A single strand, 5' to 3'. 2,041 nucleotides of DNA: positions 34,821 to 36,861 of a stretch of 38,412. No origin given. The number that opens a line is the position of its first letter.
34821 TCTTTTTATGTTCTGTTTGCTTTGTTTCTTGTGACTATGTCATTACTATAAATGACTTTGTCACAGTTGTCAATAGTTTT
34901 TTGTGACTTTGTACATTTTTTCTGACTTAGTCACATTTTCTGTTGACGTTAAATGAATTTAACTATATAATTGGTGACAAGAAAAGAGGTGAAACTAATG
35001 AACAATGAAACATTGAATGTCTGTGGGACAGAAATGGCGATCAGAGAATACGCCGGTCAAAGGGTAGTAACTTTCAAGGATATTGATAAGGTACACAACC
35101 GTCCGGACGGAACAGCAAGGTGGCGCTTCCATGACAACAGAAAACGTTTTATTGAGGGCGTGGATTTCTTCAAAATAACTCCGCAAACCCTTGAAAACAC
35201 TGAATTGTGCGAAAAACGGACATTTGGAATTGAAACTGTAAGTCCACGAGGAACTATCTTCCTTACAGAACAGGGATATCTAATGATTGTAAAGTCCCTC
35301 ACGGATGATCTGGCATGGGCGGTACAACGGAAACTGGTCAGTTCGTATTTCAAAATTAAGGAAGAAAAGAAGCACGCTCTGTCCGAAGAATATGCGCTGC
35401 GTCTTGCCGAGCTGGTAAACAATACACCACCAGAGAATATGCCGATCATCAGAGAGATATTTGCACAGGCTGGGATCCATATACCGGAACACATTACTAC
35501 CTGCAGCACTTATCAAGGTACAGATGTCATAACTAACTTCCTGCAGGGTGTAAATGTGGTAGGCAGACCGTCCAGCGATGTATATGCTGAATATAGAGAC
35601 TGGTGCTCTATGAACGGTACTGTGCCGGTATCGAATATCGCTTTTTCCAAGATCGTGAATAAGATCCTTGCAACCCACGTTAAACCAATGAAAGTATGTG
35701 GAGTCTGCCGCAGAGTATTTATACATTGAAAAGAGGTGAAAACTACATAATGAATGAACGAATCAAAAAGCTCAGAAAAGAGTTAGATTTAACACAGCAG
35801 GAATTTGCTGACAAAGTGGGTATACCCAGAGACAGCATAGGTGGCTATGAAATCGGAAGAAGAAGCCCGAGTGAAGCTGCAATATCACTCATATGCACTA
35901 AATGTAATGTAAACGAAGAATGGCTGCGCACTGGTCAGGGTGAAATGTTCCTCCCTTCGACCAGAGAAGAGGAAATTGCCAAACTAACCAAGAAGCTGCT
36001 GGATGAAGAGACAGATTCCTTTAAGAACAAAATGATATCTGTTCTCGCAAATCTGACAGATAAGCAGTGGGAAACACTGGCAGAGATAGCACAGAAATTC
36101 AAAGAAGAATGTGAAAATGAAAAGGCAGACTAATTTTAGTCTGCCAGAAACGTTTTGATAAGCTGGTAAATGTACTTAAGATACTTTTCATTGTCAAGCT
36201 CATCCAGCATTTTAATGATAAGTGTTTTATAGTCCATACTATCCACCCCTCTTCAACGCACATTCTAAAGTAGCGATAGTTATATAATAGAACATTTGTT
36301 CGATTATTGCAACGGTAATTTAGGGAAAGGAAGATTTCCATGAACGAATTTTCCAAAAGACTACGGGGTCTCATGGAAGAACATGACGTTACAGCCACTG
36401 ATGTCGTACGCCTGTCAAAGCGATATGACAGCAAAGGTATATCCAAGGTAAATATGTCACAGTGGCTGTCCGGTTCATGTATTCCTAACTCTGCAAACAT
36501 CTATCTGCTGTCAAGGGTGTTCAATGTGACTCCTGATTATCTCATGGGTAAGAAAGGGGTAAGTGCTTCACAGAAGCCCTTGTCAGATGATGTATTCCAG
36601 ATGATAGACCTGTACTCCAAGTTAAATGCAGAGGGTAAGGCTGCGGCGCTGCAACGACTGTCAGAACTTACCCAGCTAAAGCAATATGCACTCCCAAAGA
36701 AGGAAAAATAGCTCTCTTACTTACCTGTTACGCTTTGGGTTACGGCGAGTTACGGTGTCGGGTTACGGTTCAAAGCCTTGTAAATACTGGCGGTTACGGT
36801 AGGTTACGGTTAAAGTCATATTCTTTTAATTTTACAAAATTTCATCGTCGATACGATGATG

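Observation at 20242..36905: Perfect 179-bp inverted repeats bracket the whole 16.3-kb early/replication/immunity segment and face outward onto the late activator and the integrase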

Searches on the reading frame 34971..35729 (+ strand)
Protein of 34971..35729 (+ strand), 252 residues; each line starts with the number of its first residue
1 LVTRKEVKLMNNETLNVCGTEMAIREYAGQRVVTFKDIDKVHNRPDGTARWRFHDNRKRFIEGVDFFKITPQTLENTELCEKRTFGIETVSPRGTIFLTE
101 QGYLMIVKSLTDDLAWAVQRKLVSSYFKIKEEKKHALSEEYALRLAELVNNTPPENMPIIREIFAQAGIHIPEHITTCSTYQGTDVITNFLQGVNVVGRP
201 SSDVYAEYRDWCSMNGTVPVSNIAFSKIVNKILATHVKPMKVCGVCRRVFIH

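Call 7: search_protein_families(library=pfam, proteins=[window:34971-35729:+], max_evalue=0.01)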
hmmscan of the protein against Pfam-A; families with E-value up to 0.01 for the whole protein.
window:34971-35729:+ (252 aa): 3 families
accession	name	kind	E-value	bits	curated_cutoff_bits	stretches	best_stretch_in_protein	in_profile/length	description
PF10543.14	ORF6N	-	6e-15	55.8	27.8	1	23-109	2-86/86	ORF6N domain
PF03288.22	Pox_D5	-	0.00064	20.6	21.4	1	200-233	23-57/86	Poxvirus D5 protein-like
PF02257.21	RFX_DNA_binding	-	0.0047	18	27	0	200-232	21-53/79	RFX DNA-binding domain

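Call 45: search_protein_families(library=ncbifam, proteins=[window:34971-35729:+], max_evalue=0.01)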
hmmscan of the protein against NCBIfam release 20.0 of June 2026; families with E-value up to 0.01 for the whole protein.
window:34971-35729:+ (252 aa): 0 families

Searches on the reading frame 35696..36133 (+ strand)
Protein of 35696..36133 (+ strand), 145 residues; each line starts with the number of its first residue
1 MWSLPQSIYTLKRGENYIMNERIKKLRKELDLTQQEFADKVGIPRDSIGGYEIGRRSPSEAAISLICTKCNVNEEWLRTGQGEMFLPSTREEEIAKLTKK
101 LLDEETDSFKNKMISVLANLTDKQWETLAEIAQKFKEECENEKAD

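Call 7: search_protein_families(library=pfam, proteins=[window:35696-36133:+], max_evalue=0.01)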
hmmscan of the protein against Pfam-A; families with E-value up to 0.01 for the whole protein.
window:35696-36133:+ (145 aa): 8 families
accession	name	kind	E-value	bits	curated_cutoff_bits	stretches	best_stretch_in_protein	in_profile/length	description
PF01381.28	HTH_3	-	4.4e-14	52.7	23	1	23-77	1-55/55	Helix-turn-helix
PF12844.13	HTH_19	-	5.5e-09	36.3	30.2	1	20-83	1-64/64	Helix-turn-helix domain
PF13560.12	HTH_31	-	1.2e-08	35.6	27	1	22-75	5-59/64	Helix-turn-helix domain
PF15731.11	MqsA_antitoxin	-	0.00077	20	30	1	17-66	68-117/131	Antitoxin component of bacterial toxin-antitoxin system, MqsA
PF07022.19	Phage_CI_repr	-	0.0061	17.3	22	1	22-85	2-65/65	Bacteriophage CI repressor helix-turn-helix domain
PF07334.18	IFP_35_N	-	0.0066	16.9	23.2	0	15-48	8-41/76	Interferon-induced 35 kDa protein (IFP 35) N-terminus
PF17762.8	HTH_ParB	-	0.0076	16.8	22.6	0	22-48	11-37/102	ParB HTH domain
PF17324.7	BLI1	-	0.008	17.3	26.9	0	61-85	29-53/111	BLOC-1 interactor 1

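Call 45: search_protein_families(library=ncbifam, proteins=[window:35696-36133:+], max_evalue=0.01)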
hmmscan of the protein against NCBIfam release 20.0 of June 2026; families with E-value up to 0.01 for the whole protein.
window:35696-36133:+ (145 aa): 9 families
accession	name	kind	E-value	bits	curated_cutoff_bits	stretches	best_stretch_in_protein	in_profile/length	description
NF041951.1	phage_RstR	subfamily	5.1e-12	46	80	1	20-125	4-108/108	RstR family transcriptional repressor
NF041575.1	antitoxPezA_Strep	equivalog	1.2e-10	41.6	290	1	19-74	2-57/158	type II toxin-antitoxin system antitoxin PezA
TIGR03830.1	CxxCG_CxxCG_HTH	subfamily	5.3e-09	36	61.8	1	13-77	59-123/127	type II TA system antitoxin MqsA family protein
TIGR03070.1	couple_hipB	subfamily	3.2e-06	27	71.65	1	23-57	7-41/58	type II toxin-antitoxin system Y4mF family antitoxin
NF047948.1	male_kill_WMK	equivalog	9.4e-06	25.3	300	1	16-119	160-260/300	WO male-killing family protein Wmk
NF041265.1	NadS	equivalog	3.7e-05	23.9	60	1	22-68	34-80/94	NadS family protein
NF007257.0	PRK09706.1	subfamily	3.8e-05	23.5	101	1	16-84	3-71/135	transcriptional repressor DicA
NF052239.1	antitox_spr1629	equivalog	0.0005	19.3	335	1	21-133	5-117/377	spr1629 family repressor/antitoxin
TIGR00270.2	TIGR00270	equivalog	0.0075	16.1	110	0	20-62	77-119/159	multiprotein bridging factor aMBF1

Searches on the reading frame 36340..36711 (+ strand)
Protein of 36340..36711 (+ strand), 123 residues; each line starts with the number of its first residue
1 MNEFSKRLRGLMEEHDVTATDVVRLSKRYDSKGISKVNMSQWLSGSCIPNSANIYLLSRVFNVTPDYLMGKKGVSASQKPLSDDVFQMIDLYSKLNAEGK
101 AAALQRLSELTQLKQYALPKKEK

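Call 7: search_protein_families(library=pfam, proteins=[window:36340-36711:+], max_evalue=0.01)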
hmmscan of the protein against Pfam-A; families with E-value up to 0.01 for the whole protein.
window:36340-36711:+ (123 aa): 1 family
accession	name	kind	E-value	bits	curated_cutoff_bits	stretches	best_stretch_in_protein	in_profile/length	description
PF01381.28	HTH_3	-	0.007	16.8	23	0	33-68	20-55/55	Helix-turn-helix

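Call 17: find_encoding_contigs(protein=window:36340-36711:+, flank=10000, max_places=10)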
Protein window:36340-36711:+ (123 aa): 24 contigs read that carry it; 10 places shown.
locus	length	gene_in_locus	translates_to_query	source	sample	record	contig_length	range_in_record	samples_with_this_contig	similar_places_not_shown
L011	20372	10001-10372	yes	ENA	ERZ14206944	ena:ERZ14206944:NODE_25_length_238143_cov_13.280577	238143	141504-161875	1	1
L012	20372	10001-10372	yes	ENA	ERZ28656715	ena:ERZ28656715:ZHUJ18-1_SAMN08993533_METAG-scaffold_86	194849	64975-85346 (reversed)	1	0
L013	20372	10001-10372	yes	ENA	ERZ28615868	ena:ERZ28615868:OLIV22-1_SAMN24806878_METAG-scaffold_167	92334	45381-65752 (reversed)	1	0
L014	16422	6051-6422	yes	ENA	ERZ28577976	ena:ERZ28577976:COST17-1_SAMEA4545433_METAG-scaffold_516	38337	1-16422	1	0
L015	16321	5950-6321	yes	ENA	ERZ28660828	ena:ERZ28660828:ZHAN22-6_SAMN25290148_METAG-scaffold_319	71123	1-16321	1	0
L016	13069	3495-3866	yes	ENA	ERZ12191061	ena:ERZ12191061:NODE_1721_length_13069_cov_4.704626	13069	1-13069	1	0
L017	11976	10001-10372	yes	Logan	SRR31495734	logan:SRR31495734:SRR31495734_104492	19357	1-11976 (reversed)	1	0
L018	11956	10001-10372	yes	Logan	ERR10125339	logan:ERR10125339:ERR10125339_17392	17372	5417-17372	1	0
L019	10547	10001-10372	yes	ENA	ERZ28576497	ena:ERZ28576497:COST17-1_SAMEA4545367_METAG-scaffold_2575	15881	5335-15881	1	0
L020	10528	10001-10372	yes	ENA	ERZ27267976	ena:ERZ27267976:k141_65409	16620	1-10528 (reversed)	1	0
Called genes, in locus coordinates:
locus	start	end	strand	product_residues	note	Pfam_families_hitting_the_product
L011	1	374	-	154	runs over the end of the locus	PF05105:Phage_holin_4_1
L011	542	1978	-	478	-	-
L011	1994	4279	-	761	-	-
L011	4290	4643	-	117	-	-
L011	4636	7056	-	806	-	PF10145:PhageMin_Tail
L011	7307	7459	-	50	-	-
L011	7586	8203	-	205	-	PF10263:SprT-like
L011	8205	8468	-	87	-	-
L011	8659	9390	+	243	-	PF10543:ORF6N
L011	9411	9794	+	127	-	PF12844:HTH_19, PF13560:HTH_31, PF01381:HTH_3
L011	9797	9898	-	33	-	-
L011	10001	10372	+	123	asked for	-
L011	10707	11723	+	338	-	PF00589:Phage_integrase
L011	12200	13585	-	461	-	PF20591:DUF6792, PF11187:Mbeg1-like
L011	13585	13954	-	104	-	PF06013:WXG100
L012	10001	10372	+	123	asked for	-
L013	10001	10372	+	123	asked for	-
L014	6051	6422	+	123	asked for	-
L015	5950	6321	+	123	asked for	-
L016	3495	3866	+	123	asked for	-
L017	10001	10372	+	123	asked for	-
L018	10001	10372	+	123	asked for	-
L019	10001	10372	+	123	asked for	-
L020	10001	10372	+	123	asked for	-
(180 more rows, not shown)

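Call 45: search_protein_families(library=ncbifam, proteins=[window:36340-36711:+], max_evalue=0.01)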
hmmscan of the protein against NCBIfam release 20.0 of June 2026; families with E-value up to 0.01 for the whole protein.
window:36340-36711:+ (123 aa): 2 families
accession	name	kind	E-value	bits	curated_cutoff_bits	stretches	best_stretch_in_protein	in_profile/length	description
NF007257.0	PRK09706.1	subfamily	0.00011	22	101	1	31-107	27-111/135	transcriptional repressor DicA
NF041951.1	phage_RstR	subfamily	0.00034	20.8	80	1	4-102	3-91/108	RstR family transcriptional repressor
